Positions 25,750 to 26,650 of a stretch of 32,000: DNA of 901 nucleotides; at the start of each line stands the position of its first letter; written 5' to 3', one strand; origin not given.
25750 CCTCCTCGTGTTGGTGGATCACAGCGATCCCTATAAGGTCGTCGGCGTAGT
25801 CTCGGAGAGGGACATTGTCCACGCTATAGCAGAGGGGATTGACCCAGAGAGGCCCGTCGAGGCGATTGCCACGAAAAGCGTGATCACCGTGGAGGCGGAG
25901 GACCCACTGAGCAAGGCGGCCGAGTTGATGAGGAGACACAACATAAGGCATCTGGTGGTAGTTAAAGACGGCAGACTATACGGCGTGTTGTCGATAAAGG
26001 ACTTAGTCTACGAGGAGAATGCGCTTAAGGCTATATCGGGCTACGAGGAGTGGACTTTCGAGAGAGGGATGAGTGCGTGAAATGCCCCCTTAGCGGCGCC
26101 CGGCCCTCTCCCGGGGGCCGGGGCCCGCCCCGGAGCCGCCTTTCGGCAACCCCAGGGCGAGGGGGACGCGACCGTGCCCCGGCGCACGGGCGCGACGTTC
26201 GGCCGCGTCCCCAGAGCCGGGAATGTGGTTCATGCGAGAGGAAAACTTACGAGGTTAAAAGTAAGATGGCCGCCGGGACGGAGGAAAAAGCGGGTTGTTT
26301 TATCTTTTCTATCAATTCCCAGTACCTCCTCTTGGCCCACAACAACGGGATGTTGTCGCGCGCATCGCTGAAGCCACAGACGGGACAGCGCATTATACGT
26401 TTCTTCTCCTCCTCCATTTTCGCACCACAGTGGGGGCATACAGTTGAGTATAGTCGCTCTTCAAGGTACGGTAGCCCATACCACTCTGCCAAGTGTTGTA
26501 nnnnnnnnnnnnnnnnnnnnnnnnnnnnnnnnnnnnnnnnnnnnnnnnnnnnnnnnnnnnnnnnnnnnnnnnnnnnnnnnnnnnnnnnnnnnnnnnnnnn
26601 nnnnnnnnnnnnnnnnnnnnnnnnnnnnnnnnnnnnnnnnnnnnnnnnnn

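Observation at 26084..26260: Extremely GC-rich, stem-dense non-coding block fused to the 3' end of tnpB: candidate omega/reRNA scaffold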

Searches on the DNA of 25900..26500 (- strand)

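Call 7: search_rna_families(source=window, start=25900, end=26500, threshold=evalue, max_evalue=10, show_alignments=3)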
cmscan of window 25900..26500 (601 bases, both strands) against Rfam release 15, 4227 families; matches with E-value up to 10: 3.
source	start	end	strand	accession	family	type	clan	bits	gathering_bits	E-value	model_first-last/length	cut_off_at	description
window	26135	26167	+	RF01336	CRISPR-DR23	Gene; CRISPR;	-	17.6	45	1.6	1-36/36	no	CRISPR RNA direct repeat element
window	26126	26180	-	RF02809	RsmW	Gene; sRNA;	CL00106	16.1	52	2.7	61-119/124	no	RsmW RNA family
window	25908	25951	-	RF04333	Plastid-ycf3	Intron;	-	13.1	55.2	2.9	1-47/47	no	Plastid-ycf3 group II-D1 intron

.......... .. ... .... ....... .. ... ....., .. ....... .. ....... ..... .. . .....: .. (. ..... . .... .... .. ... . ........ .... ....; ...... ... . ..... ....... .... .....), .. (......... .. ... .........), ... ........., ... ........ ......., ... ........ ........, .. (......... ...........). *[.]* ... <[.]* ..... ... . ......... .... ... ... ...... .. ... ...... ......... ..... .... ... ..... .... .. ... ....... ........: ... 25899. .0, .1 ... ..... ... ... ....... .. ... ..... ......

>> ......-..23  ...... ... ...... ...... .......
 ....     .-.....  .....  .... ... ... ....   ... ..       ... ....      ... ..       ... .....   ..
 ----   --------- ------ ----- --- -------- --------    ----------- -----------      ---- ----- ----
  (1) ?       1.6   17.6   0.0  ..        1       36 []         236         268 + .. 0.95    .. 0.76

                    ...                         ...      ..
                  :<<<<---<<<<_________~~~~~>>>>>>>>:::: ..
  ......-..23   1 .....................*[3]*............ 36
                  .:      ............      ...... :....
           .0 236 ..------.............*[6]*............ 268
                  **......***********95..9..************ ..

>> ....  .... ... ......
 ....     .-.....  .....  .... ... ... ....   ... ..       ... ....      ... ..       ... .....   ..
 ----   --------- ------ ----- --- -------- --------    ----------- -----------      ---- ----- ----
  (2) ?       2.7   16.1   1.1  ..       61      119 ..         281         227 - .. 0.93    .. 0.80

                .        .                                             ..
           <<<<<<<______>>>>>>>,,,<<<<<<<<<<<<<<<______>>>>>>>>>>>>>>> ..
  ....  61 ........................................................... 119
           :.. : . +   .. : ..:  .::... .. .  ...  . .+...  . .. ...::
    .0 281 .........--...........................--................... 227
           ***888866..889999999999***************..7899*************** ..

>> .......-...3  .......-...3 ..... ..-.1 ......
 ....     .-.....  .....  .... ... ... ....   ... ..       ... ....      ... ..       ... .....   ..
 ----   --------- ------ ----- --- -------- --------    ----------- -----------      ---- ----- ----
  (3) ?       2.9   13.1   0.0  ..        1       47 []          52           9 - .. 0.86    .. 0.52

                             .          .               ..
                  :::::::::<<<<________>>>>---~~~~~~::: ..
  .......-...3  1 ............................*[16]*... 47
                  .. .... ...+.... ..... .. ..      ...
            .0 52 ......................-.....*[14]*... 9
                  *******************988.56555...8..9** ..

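Call 46: build_rna_model(alignment_id=A4, structure=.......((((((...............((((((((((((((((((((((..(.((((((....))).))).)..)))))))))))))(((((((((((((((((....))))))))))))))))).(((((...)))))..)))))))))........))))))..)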
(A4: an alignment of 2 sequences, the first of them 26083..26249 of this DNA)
Model R1 built from alignment A4 (2 sequences, 167 columns); structure: as given.
model positions 167; base pairs 57; branch points 2; effective number of sequences 0.55; information 0.59 bits per position. Calibrated on 0.2 Mb of random sequence (short: E-values are rough).
structure used (alignment columns):
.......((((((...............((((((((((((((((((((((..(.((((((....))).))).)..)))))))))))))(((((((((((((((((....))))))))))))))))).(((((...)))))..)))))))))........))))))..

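Call 47: search_with_rna_model(model_id=R1, sources=[window, L001, L002, L003, L004, L005, L006, L007, L008, L009, L010, L011, L012, L013, L014, L015, L016, L017, L018, L019, L020, L021, L022, L023, L024, L025, L026, L027, L028, L029, L030, L031, L032, L033, L034, L035, L036, L037, L038, L039, L040, L041, L042, L043, L044, L045, L046, L047, L048, L049, L050, L051, L052, L053, L054, L055, L056, L057, L058, L059, L060, L061, L062, L063, L064, L065, L066, L067, L068, L069, L070, L071, L072, L073, L074, L075, L076, L077, L078, L079, L080, L081, L082, L083, L084, L085, L086, L087, L088, L089, L090, L091, L092, L093, L094, L095, L096, L097], max_evalue=1, make_alignment=true)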
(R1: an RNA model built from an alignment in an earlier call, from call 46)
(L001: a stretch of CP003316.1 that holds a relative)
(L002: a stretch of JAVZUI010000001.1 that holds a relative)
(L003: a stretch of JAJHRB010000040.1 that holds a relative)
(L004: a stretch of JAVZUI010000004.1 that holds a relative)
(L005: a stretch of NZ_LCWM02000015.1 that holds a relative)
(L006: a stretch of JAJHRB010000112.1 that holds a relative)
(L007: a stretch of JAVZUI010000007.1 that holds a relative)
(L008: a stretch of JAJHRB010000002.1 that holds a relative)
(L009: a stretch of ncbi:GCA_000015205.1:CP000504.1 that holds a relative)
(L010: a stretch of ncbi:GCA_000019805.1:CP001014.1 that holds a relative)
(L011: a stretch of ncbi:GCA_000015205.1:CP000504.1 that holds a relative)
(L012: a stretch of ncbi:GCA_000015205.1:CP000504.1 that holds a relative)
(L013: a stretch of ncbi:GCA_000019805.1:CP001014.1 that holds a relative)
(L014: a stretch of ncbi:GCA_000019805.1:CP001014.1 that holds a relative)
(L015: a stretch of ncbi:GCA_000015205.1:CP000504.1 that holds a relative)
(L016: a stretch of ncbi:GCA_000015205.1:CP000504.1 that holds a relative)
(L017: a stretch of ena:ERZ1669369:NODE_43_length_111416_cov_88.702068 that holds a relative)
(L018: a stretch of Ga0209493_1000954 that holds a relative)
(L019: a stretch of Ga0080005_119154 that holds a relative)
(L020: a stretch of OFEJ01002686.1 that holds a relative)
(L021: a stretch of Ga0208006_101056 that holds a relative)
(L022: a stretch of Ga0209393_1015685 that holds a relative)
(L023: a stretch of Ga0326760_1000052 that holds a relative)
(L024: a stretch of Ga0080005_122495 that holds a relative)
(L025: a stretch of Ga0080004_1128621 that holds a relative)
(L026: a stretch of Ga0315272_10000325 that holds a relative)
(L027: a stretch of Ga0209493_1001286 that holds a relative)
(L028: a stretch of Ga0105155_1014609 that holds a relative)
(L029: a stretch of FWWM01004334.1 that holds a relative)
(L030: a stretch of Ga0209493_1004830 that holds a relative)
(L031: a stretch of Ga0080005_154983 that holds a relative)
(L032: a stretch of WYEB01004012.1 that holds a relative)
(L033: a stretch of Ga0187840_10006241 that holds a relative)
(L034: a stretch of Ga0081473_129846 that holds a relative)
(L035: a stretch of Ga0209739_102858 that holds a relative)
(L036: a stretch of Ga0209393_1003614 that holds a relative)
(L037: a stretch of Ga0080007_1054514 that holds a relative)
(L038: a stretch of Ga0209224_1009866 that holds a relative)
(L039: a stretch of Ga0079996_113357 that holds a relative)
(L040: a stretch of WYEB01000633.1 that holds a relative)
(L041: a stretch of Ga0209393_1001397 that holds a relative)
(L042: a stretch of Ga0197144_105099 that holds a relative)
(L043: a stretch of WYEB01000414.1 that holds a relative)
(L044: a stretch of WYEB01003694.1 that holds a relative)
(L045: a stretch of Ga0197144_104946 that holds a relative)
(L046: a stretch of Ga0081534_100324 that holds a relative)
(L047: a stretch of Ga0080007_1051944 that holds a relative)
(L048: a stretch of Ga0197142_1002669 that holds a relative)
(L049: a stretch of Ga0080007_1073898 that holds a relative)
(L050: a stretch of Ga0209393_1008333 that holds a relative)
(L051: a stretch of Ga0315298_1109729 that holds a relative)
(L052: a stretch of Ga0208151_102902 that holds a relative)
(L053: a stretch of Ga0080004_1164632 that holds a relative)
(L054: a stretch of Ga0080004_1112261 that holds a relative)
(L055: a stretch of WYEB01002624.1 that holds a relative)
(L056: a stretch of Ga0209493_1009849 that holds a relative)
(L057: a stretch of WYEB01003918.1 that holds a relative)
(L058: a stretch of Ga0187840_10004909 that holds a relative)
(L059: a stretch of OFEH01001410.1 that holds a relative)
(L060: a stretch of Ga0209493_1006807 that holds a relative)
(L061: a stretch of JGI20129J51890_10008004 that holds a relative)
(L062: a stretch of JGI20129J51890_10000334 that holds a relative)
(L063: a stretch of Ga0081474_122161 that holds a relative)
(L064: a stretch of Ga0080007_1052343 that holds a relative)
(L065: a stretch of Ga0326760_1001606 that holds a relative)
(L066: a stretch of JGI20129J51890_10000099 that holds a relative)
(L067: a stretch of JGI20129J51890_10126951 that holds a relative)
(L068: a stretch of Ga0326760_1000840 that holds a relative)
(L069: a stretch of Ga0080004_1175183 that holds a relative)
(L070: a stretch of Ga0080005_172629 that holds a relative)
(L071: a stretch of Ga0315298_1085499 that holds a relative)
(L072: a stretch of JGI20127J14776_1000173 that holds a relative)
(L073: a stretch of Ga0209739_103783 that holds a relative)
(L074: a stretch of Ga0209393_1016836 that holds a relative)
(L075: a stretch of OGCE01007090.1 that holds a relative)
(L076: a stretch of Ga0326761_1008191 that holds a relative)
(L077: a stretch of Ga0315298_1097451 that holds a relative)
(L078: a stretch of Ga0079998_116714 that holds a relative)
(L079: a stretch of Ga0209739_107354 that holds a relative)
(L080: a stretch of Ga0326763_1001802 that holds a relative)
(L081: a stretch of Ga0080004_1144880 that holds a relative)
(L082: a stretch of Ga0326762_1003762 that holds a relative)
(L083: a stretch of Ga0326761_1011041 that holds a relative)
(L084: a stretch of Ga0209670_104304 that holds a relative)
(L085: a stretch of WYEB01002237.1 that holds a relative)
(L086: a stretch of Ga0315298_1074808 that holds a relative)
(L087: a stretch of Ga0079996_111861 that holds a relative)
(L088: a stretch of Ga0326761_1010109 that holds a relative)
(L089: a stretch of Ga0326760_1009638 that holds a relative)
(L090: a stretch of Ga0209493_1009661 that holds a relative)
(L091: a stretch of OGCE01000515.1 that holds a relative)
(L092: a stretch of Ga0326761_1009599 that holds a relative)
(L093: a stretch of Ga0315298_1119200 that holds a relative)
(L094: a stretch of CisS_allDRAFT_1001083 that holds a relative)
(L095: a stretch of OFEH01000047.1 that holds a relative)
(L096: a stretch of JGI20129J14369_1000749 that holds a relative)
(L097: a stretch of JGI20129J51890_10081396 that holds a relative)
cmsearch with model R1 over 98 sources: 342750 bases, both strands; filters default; matches with E-value up to 1: 21.
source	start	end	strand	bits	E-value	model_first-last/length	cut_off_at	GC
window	26083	26249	-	191.4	3.8e-51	1-167/167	no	0.75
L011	3261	3438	+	84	9.6e-21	1-167/167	no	0.75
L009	3740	3912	+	80.9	7.4e-20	1-167/167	no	0.73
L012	3264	3434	+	65.8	1.3e-15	1-167/167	no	0.72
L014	3270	3435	+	59.7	7.2e-14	1-167/167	no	0.71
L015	3248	3418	+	59.6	8e-14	1-167/167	no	0.73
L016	3264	3438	+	48.3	1.2e-10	1-167/167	no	0.65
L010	3739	3909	+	41.1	1.3e-08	1-167/167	no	0.75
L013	3252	3419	+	37.3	1.6e-07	1-167/167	no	0.75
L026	240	385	+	22.7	0.0022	1-167/167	no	0.69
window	26162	26212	+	20.8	0.0073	38-88/167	no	0.84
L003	813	886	+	20.8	0.0074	26-159/167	no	0.74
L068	813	886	+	20.8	0.0074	26-159/167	no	0.74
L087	80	175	-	17.9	0.05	1-167/167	no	0.79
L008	3543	3613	+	17.9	0.05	29-159/167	no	0.77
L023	2543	2613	+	17.9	0.05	29-159/167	no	0.77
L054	1125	1162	+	16.6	0.12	89-126/167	no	0.74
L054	1125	1162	-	15.5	0.24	89-126/167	no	0.74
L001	3910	3997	+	14.3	0.52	19-159/167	no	0.76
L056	2059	2162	+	14.3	0.52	1-167/167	no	0.77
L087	115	151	+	14.2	0.56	89-126/167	no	0.84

Alignment A5: 21 matches aligned to the model, 244 columns, each read 5' to 3' on its own strand. Consensus structure (alignment columns), stored with it:
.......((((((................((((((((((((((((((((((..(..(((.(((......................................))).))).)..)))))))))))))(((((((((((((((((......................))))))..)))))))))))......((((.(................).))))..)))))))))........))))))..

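Call 48: search_with_rna_model(model_id=R1, sources=[window, L009, L010, L011, L012, L013, L014, L015, L016], max_evalue=0.00001, make_alignment=true)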
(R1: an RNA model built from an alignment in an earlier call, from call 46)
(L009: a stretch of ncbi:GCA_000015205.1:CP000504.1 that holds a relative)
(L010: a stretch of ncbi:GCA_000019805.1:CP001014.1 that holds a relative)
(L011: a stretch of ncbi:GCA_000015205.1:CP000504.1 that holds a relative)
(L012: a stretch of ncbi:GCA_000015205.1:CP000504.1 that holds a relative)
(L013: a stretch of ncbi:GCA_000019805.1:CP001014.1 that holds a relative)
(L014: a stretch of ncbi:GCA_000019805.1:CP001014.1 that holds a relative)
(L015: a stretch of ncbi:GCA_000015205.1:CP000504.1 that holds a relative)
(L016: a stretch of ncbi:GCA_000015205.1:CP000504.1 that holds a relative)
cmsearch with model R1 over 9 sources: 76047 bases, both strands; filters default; matches with E-value up to 0.00001: 9.
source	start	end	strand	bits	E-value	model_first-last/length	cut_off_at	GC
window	26083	26249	-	191.4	8.5e-52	1-167/167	no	0.75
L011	3261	3438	+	84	2.1e-21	1-167/167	no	0.75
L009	3740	3912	+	80.9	1.6e-20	1-167/167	no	0.73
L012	3264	3434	+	65.8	3e-16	1-167/167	no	0.72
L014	3270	3435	+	59.7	1.6e-14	1-167/167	no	0.71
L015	3248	3418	+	59.6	1.8e-14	1-167/167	no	0.73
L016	3264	3438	+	48.3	2.6e-11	1-167/167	no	0.65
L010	3739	3909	+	41.1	2.9e-09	1-167/167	no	0.75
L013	3252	3419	+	37.3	3.5e-08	1-167/167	no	0.75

Alignment A6: 9 matches aligned to the model, 243 columns, each read 5' to 3' on its own strand. Consensus structure (alignment columns), stored with it:
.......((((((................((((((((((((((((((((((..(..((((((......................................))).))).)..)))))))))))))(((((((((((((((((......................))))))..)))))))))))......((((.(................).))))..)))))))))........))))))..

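Call 52: build_rna_model(alignment_id=A6)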
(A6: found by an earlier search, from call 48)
Model R2 built from alignment A6 (9 sequences, 243 columns); structure: stored with the alignment.
model positions 177; base pairs 56; branch points 2; effective number of sequences 1.86; information 0.59 bits per position. Calibrated on 0.2 Mb of random sequence (short: E-values are rough).
structure used (alignment columns):
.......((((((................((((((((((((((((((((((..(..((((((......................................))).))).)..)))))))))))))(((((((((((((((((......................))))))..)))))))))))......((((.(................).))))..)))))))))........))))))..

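Call 53: search_with_rna_model(model_id=R2, sources=[window, L001, L002, L003, L004, L005, L006, L007, L008, L009, L010, L011, L012, L013, L014, L015, L016, L017, L018, L019, L020, L021, L022, L023, L024, L025, L026, L027, L028, L029, L030, L031, L032, L033, L034, L035, L036, L037, L038, L039, L040, L041, L042, L043, L044, L045, L046, L047, L048, L049, L050, L051, L052, L053, L054, L055, L056, L057, L058, L059, L060, L061, L062, L063, L064, L065, L066, L067, L068, L069, L070, L071, L072, L073, L074, L075, L076, L077, L078, L079, L080, L081, L082, L083, L084, L085, L086, L087, L088, L089, L090, L091, L092, L093, L094, L095, L096, L097], max_evalue=1, make_alignment=false)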
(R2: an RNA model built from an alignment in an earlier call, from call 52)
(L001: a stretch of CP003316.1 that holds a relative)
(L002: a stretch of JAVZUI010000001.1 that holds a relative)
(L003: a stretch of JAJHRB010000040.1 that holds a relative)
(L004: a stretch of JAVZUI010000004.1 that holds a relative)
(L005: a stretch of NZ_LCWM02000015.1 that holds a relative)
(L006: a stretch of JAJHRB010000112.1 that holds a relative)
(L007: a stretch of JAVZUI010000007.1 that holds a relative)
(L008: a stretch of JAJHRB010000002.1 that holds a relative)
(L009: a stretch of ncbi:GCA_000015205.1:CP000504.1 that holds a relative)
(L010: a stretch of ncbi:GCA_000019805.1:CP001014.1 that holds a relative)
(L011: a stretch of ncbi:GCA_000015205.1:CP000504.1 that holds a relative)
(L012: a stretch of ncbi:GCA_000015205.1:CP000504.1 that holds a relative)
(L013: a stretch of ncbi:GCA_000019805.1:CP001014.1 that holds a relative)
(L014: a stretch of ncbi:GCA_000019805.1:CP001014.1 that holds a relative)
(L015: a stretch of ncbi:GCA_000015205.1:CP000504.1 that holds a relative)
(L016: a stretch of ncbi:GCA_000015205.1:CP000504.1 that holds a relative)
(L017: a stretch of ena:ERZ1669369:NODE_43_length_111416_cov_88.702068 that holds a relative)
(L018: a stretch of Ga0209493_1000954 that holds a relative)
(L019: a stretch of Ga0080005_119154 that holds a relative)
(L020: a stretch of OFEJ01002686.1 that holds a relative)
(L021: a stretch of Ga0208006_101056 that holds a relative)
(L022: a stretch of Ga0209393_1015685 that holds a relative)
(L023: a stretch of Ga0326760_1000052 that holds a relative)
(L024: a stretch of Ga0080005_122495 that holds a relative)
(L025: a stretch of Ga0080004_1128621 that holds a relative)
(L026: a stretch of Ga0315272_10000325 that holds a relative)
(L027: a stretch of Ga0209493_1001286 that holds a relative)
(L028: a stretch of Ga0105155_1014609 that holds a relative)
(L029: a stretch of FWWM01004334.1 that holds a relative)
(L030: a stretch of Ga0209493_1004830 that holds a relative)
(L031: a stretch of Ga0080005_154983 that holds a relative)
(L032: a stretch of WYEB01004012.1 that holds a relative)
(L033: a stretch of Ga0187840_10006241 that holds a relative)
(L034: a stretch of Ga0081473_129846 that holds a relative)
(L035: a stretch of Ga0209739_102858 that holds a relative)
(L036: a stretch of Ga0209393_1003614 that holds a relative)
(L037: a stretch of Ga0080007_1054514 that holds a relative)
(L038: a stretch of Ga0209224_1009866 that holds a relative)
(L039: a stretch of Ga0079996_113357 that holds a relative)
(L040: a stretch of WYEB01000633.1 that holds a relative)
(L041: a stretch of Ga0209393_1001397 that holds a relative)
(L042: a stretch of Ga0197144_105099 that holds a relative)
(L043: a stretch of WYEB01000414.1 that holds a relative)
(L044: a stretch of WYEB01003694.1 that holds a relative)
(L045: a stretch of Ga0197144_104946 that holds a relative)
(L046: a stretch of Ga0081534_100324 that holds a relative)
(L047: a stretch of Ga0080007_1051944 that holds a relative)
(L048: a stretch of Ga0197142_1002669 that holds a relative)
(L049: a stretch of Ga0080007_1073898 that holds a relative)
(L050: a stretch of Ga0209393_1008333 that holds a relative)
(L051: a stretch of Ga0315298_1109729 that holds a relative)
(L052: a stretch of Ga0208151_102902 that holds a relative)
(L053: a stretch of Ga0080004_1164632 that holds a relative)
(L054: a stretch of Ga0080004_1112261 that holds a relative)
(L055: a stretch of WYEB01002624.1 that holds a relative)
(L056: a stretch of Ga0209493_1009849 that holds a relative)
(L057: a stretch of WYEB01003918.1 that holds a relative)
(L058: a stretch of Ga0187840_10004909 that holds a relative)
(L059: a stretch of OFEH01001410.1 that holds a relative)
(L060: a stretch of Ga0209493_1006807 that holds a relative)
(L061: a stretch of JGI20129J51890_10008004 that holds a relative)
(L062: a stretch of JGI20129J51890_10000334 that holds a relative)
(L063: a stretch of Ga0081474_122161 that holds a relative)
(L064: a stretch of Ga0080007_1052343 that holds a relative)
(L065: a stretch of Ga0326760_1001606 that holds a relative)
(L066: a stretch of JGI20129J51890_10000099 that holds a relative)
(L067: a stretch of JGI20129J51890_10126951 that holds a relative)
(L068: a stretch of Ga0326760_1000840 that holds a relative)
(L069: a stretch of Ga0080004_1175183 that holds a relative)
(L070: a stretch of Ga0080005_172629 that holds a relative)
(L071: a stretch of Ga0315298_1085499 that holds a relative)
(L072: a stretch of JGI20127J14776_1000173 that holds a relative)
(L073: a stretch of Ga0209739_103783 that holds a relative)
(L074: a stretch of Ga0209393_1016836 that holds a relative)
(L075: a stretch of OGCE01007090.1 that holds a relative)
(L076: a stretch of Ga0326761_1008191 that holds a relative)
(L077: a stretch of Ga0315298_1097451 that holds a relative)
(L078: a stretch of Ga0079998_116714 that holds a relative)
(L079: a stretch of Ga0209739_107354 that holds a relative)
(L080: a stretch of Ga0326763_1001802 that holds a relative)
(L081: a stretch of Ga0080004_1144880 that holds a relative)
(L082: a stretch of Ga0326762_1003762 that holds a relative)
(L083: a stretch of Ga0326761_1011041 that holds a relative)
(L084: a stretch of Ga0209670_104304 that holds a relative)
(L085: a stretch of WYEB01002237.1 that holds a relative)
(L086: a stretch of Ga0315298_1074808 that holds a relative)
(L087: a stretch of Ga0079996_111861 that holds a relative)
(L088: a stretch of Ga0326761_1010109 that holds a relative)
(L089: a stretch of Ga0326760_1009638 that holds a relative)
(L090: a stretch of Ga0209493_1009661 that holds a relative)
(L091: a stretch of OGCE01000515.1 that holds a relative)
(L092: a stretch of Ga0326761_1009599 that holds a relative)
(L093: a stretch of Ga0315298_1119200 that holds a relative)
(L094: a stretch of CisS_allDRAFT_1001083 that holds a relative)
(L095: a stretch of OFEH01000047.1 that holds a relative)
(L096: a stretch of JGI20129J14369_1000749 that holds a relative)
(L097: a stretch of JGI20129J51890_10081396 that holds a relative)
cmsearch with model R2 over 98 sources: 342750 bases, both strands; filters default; matches with E-value up to 1: 41.
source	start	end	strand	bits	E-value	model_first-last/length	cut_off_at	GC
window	26083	26249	-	147.4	1.7e-41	1-177/177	no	0.75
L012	3264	3434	+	128.7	8.1e-36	1-177/177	no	0.72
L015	3248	3418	+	118.7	8.8e-33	1-177/177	no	0.73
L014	3270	3435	+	112.9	5.1e-31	1-177/177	no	0.71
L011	3261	3438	+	112.4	7.4e-31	1-177/177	no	0.75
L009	3740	3912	+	109.1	7.6e-30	1-177/177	no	0.73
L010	3739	3909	+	107.7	2e-29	1-177/177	no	0.75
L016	3264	3438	+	93.2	4.9e-25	1-177/177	no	0.65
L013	3252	3419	+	87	4e-23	1-177/177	no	0.75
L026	240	385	+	30.5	5.7e-06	1-177/177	no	0.69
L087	79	176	-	28.3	2.7e-05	1-177/177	no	0.79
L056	2059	2162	+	28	3.3e-05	1-177/177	no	0.77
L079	136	218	-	24.2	0.00047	22-169/177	no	0.76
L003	799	894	+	24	0.00054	1-177/177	no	0.75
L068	799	894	+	24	0.00054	1-177/177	no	0.75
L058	91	189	-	22.8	0.0012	1-177/177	no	0.75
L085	117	212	-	22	0.0022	1-177/177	no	0.74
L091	388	435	+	21.7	0.0028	100-150/177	no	0.83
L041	1791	1895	+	21.1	0.0042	1-177/177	no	0.77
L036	2026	2100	+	20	0.0088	29-169/177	no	0.83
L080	930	1004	-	20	0.0091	29-169/177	no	0.79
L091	351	448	-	19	0.018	1-177/177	no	0.79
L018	1468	1550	+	18.8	0.021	22-169/177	no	0.82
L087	115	166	+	18.7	0.022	100-150/177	no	0.85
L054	631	729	-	18.2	0.032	1-177/177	no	0.76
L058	127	174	+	17.1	0.066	100-150/177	no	0.83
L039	2508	2585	+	17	0.07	27-169/177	no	0.78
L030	2768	2848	+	16.2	0.13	22-169/177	no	0.83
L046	803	898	-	16.2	0.13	1-177/177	no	0.75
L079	121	223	+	16.1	0.14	1-177/177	no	0.75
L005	3952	4029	+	15.8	0.17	27-169/177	no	0.78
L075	86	166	-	15.6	0.19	25-169/177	no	0.77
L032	129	223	-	15.5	0.21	25-169/177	no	0.75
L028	1676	1772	+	14.8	0.34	1-177/177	no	0.81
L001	3857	4001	+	14.8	0.35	8-175/177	no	0.77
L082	185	211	-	14.6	0.39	105-131/177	no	0.81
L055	933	1054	-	14.2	0.53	1-177/177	no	0.7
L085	93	215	+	14.1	0.57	1-177/177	no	0.71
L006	811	885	+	14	0.58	29-168/177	no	0.83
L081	20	119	-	14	0.59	1-177/177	no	0.71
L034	582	676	-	13.7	0.74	1-177/177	no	0.76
